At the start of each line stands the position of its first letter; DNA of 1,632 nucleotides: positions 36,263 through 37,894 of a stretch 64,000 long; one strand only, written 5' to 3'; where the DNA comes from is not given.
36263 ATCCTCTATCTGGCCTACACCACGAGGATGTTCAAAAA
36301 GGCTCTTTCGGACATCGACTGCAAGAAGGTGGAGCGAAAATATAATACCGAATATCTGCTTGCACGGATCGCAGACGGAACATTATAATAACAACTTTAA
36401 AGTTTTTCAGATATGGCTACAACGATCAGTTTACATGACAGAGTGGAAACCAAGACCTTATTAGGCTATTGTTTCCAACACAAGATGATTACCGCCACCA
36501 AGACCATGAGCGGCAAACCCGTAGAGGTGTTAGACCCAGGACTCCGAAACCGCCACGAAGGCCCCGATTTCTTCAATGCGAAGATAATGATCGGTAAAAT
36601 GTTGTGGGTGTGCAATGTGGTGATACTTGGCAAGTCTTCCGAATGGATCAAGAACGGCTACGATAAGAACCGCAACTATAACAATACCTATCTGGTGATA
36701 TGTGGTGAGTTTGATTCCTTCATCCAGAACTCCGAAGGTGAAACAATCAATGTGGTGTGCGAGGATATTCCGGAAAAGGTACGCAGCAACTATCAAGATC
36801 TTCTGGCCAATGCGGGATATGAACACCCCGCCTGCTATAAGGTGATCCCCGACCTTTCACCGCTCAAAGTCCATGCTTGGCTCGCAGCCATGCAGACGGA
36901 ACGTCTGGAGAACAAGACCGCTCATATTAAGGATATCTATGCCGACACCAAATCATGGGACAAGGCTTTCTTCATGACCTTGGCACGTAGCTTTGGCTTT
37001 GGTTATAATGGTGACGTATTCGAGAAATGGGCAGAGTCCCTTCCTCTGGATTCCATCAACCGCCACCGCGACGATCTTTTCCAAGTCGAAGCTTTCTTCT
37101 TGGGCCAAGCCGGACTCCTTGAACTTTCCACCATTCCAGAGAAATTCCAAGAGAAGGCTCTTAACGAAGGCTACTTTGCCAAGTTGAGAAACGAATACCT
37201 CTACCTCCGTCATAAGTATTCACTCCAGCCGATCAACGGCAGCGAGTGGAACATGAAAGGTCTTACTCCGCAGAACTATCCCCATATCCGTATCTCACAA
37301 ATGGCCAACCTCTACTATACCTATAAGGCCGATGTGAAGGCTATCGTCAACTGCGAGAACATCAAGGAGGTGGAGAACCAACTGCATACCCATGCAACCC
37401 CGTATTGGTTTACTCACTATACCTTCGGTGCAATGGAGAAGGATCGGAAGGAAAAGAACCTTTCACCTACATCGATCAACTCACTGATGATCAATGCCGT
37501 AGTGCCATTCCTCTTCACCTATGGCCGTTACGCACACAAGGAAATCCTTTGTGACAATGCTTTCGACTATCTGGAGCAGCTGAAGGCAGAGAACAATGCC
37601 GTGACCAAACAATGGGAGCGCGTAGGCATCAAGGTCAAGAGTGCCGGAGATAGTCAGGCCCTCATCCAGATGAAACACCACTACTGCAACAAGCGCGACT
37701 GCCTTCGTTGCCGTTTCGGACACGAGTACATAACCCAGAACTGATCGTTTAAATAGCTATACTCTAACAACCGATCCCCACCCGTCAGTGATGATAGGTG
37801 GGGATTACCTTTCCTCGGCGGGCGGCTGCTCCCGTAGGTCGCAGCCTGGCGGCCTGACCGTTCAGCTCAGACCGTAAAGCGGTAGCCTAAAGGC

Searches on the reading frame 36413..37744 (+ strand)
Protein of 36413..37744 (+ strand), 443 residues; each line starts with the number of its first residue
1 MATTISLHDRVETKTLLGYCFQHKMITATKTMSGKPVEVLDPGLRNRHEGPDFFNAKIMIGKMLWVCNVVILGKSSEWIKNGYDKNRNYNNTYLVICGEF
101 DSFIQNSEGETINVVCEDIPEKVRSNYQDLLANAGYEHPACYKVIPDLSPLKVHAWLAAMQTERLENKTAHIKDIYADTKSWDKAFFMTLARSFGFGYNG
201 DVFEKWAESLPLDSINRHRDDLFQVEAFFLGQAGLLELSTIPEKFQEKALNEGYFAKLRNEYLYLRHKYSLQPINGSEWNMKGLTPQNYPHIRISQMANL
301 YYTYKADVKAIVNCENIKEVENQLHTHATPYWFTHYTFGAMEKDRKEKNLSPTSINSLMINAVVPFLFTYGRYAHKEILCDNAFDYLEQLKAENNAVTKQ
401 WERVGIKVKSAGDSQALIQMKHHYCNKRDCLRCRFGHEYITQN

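Call 14: search_protein_families(library=pfam, proteins=[window:36413-37744:+], max_evalue=0.001)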
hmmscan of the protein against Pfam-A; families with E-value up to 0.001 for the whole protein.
window:36413-37744:+ (443 aa): 1 family
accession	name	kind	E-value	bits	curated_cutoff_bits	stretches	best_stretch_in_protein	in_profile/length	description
PF11013.13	DUF2851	-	4.3e-114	381.8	25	1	16-395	3-374/375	Protein of unknown function (DUF2851)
